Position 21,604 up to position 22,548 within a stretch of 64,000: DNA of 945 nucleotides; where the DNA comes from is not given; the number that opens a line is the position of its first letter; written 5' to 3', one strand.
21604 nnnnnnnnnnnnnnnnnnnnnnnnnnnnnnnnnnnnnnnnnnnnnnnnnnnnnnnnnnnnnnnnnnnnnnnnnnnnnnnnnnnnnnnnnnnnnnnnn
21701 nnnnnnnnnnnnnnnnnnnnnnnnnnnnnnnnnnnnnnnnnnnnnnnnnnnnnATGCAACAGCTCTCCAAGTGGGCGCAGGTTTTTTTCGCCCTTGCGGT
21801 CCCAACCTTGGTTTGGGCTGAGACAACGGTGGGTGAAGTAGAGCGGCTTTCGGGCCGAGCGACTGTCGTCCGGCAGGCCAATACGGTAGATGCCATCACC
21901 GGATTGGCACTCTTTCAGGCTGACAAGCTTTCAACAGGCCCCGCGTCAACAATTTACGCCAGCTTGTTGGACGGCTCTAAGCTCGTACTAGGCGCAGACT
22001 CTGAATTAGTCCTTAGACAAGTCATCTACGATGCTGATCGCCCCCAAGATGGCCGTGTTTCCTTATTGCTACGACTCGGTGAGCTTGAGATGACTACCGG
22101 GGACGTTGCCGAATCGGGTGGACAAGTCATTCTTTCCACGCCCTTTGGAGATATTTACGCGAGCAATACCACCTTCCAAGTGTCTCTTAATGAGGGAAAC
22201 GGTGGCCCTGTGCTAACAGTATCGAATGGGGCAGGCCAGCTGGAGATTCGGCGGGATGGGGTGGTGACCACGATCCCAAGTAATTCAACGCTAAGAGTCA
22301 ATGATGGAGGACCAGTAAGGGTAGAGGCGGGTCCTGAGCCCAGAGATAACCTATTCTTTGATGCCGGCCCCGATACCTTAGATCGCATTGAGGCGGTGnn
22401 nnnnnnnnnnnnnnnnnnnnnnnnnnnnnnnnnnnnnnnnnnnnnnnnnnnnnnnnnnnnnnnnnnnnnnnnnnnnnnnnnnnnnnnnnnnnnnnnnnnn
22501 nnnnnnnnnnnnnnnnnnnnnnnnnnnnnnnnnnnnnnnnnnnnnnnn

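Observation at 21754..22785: Secreted FecR-domain protein with a mucin-like Pro/Thr/Ser tail opens the export operon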

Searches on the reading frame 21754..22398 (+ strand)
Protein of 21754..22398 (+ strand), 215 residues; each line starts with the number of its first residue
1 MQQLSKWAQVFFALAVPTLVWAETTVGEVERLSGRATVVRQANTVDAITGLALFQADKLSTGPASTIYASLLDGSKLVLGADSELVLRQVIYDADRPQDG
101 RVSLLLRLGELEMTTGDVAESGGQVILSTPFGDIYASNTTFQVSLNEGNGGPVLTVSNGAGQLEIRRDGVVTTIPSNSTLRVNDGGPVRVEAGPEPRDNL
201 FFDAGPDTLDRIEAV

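Call 16: search_protein_representatives(protein=window:21754-22398:+)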
Query: 215 residues. Proteins with E-value up to 0.001 (for the whole library): 1081; up to 1e-10: 6; up to 1e-30: 2. The best 150 are listed.
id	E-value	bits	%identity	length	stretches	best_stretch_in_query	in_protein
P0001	1.6e-132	455.7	100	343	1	1-215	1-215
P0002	7.4e-35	136.8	22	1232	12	60-151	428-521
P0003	2.9e-20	89.1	31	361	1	18-200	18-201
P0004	1.9e-18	83.2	29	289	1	12-189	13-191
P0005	6.5e-14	68.4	30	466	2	32-194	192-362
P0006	1.1e-11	61.1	33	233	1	13-184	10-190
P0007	1.9e-10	57.1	38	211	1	15-142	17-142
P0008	2.6e-10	56.6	32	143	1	5-143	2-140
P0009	5.6e-10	55.6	26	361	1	15-189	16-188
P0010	5.8e-10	55.5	32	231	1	8-177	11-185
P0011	6.3e-10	55.4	27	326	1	14-188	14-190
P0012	6.3e-10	55.4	37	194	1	21-144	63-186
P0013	9.1e-10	54.8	34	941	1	21-160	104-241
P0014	9.8e-10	54.7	29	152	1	7-148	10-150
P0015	1.0e-09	54.7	29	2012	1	25-203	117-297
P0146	1.2e-06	44.7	30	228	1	11-170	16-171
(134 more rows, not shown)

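Call 43: find_encoding_contigs(protein=P0003, flank=8000, max_places=3)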
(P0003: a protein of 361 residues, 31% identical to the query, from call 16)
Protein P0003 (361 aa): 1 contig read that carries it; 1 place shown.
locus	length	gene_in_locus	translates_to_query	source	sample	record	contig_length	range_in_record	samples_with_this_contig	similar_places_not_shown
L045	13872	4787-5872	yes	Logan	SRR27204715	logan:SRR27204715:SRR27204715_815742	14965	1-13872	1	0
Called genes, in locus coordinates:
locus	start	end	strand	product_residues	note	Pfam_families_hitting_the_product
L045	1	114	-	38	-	?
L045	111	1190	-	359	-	PF00106:adh_short (faint), PF01073:3Beta_HSD, PF01370:Epimerase, PF02719:Polysacc_synt_2, PF04321:RmlD_sub_bind, PF07993:NAD_binding_4, PF16363:GDP_Man_Dehyd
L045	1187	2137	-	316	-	PF13641:Glyco_tranf_2_3, PF00535:Glycos_transf_2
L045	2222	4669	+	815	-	PF01804:Penicil_amidase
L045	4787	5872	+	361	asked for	-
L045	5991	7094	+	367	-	PF10082:BBP2_2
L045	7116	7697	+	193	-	PF02563:Poly_export, PF10531:SLBB, PF22461:SLBB_2 (faint)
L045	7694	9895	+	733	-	PF02706:Wzz (weak), PF13807:GNVR, PF13614:AAA_31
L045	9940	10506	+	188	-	PF13428:TPR_14 (faint), PF14559:TPR_19 (faint)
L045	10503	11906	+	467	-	PF04932:Wzy_C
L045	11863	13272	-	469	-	PF13727:CoA_binding_3, PF02397:Bac_transf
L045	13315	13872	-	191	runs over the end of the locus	PF13580:SIS_2, PF01380:SIS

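Call 44: find_encoding_contigs(protein=P0004, flank=8000, max_places=2)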
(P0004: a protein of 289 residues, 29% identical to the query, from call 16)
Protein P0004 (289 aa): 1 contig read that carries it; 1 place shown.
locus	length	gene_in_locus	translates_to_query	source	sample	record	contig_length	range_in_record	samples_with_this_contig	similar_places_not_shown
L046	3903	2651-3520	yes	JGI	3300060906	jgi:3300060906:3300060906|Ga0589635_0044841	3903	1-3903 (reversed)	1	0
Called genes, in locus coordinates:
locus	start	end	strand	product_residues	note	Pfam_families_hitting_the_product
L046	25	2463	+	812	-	PF01804:Penicil_amidase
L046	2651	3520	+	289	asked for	-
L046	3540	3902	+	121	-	?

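Call 45: find_encoding_contigs(protein=P0011, flank=8000, max_places=2)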
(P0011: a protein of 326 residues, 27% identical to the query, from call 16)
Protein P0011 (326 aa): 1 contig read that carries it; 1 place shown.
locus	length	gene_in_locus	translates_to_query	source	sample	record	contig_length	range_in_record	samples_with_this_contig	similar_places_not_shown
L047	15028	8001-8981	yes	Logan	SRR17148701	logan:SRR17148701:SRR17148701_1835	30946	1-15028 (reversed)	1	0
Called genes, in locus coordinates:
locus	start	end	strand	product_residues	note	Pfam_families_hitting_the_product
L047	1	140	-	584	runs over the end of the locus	-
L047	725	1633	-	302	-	PF01370:Epimerase, PF04321:RmlD_sub_bind, PF07993:NAD_binding_4 (faint), PF01073:3Beta_HSD, PF16363:GDP_Man_Dehyd, PF02719:Polysacc_synt_2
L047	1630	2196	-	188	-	PF00908:dTDP_sugar_isom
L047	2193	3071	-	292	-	PF00483:NTP_transferase, PF12804:NTP_transf_3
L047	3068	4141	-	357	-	PF00106:adh_short (faint), PF01073:3Beta_HSD, PF01370:Epimerase, PF02719:Polysacc_synt_2, PF04321:RmlD_sub_bind, PF07993:NAD_binding_4, PF16363:GDP_Man_Dehyd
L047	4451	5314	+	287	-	-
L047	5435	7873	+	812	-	PF01804:Penicil_amidase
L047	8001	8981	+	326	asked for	-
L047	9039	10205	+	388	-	PF10082:BBP2_2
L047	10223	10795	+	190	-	PF02563:Poly_export, PF10531:SLBB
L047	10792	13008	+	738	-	PF02706:Wzz, PF13807:GNVR, PF01656:CbiA (weak), PF06564:CBP_BcsQ (weak), PF10609:ParA (faint), PF13614:AAA_31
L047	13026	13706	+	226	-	-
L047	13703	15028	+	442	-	?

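Call 46: find_encoding_contigs(protein=P0146, flank=8000, max_places=2)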
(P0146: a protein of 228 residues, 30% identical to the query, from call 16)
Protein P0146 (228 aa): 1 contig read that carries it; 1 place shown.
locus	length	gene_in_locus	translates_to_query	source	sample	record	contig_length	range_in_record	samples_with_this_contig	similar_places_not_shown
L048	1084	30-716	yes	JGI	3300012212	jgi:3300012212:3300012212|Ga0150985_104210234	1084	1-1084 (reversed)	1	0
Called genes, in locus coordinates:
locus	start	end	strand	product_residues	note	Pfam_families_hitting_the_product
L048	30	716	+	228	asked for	PF04773:FecR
